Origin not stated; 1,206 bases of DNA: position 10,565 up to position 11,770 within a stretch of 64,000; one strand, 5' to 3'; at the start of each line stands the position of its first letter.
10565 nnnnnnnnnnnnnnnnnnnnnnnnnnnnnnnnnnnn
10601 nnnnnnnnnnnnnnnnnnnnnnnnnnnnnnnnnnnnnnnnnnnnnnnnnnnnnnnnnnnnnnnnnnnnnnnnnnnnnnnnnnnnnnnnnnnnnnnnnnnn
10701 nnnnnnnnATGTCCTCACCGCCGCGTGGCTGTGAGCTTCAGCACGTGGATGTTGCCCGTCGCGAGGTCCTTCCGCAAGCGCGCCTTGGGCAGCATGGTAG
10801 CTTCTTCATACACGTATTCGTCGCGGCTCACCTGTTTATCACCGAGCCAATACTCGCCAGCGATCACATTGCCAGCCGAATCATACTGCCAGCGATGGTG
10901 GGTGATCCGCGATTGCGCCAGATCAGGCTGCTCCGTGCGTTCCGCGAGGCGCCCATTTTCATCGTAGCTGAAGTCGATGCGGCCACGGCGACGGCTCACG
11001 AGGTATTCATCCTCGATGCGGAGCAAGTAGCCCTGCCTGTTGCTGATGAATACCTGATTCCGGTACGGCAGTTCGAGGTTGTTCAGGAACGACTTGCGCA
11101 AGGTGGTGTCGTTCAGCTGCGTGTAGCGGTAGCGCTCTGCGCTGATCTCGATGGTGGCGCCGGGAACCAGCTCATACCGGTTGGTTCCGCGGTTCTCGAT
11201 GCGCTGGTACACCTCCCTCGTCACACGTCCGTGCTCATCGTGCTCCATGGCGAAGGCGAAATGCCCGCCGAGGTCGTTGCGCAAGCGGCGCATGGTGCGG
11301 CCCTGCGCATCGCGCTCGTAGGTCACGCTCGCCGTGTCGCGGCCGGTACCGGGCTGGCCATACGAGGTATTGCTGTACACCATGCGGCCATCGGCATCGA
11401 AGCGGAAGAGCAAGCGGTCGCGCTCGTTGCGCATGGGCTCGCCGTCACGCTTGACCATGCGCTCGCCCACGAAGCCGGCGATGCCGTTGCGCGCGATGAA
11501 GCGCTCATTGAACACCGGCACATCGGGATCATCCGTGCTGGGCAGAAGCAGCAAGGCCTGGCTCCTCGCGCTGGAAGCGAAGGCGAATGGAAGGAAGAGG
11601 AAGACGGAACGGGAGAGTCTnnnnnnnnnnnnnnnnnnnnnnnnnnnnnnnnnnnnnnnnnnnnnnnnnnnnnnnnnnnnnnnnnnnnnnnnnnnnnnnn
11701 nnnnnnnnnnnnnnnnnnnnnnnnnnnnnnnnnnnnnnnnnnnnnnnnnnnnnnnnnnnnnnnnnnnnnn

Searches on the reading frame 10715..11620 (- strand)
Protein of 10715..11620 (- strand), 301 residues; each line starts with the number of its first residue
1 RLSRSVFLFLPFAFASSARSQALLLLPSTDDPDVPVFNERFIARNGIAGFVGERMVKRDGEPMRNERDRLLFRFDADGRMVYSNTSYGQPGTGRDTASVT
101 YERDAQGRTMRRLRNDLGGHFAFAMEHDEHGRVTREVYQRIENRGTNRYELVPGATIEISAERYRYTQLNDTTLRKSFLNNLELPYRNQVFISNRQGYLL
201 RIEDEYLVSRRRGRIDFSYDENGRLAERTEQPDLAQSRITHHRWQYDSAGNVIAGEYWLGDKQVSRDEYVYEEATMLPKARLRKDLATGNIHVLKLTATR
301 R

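Call 56: search_protein_families(library=pfam, proteins=[window:10715-11620:-], max_evalue=0.001)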
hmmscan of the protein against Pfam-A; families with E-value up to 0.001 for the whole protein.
window:10715-11620:- (301 aa): 1 family
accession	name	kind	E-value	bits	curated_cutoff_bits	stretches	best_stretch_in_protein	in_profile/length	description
PF05593.20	RHS_repeat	-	1.2e-06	29.1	22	0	212-229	14-32/38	RHS Repeat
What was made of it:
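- A small RHS-repeat protein lies about 6 kb downstream (10715-11623, call 56).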
